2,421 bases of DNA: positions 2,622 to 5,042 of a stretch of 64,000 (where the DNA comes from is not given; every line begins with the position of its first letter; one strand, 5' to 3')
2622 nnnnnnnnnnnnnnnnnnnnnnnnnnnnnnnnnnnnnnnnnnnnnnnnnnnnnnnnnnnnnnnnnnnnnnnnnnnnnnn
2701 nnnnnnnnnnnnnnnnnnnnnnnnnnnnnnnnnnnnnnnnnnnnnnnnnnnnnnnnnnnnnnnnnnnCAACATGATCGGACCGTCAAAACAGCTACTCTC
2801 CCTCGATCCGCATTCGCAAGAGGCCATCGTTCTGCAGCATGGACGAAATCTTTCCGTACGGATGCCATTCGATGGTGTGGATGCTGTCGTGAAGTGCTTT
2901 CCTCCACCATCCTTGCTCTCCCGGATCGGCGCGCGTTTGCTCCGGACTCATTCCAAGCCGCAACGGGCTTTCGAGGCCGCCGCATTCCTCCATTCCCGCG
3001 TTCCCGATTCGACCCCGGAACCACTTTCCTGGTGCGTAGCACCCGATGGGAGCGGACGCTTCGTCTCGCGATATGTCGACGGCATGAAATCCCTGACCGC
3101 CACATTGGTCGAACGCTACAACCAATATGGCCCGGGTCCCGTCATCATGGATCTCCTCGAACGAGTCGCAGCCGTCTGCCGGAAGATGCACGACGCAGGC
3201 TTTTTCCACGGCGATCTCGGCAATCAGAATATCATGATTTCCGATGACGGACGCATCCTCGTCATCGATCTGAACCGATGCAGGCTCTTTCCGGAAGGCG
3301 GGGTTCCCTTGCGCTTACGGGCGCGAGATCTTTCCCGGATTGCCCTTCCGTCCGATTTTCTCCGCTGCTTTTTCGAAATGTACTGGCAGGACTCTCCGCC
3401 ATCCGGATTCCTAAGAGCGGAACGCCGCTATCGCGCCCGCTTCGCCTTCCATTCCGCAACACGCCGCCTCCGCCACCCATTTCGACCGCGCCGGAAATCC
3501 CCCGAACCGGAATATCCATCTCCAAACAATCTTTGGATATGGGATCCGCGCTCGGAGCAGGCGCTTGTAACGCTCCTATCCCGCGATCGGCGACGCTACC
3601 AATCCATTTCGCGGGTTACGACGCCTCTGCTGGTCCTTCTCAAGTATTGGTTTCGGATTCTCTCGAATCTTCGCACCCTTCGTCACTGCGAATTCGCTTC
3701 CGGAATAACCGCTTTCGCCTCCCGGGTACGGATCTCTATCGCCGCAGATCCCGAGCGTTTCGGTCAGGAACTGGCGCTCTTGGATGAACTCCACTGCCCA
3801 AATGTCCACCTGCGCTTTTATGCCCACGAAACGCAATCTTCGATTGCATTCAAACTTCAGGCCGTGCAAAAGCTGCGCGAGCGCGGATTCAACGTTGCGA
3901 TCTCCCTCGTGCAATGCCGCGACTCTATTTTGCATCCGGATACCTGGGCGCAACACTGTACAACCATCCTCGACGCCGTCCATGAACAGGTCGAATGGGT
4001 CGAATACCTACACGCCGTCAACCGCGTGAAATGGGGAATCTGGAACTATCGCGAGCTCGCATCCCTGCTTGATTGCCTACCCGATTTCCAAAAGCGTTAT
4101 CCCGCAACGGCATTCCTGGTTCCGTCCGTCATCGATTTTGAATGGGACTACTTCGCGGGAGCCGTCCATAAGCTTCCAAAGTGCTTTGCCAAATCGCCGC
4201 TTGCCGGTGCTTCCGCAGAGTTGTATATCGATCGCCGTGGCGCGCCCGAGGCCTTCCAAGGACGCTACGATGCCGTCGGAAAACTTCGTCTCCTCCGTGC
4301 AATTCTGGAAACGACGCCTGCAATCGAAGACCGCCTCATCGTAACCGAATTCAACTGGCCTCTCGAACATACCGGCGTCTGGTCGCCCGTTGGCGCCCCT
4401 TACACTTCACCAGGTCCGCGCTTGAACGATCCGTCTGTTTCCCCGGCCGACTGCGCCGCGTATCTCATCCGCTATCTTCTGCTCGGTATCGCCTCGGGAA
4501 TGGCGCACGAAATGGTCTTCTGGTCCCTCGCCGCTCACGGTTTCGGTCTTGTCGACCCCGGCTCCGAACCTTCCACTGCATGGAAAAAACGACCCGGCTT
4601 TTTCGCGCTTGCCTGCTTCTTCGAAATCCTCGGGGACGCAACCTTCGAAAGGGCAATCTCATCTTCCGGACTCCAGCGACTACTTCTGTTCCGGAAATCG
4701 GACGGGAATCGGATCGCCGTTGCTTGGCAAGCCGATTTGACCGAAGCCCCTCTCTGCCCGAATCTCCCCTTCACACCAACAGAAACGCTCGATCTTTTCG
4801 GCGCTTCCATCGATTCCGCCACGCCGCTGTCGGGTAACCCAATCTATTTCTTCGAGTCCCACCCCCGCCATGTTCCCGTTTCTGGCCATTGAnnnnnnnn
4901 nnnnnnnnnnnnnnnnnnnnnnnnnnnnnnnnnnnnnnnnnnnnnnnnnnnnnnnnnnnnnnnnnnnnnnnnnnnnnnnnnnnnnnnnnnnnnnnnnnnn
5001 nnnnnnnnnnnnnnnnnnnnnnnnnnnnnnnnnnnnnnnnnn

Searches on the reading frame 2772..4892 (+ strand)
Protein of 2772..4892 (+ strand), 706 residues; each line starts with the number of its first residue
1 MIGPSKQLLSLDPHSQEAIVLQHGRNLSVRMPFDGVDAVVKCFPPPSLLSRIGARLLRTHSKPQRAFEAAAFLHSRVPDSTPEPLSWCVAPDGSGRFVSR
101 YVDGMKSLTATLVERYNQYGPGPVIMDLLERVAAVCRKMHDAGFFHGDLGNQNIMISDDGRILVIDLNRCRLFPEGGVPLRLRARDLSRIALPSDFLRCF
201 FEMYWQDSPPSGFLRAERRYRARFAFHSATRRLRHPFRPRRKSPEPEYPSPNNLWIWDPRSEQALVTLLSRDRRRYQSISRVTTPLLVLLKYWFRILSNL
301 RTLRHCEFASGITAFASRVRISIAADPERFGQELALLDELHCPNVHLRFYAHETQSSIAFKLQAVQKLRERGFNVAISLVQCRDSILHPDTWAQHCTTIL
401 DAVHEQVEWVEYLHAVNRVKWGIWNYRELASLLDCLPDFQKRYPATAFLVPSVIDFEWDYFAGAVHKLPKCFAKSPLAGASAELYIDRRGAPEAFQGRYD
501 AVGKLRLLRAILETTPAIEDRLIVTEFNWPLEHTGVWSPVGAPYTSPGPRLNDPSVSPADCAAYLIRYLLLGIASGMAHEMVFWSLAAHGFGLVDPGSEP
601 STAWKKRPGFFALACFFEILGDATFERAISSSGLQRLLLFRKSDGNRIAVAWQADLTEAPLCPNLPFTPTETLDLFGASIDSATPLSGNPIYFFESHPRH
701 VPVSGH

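Call 60: search_protein_families(library=pfam, proteins=[window:2772-4892:+])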
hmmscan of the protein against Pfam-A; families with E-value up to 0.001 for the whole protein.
window:2772-4892:+ (706 aa): 3 families
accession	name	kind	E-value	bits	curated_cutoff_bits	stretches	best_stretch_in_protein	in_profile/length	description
PF06293.20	Kdo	-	1.1e-08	35.2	21.3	1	98-172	95-171/207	Lipopolysaccharide kinase (Kdo/WaaP) family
PF01636.29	APH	-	0.0002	21.7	23.2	1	124-172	146-199/239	Phosphotransferase enzyme family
PF00069.31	Pkinase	-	0.00044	20.2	31.7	0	124-173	99-148/263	Protein kinase domain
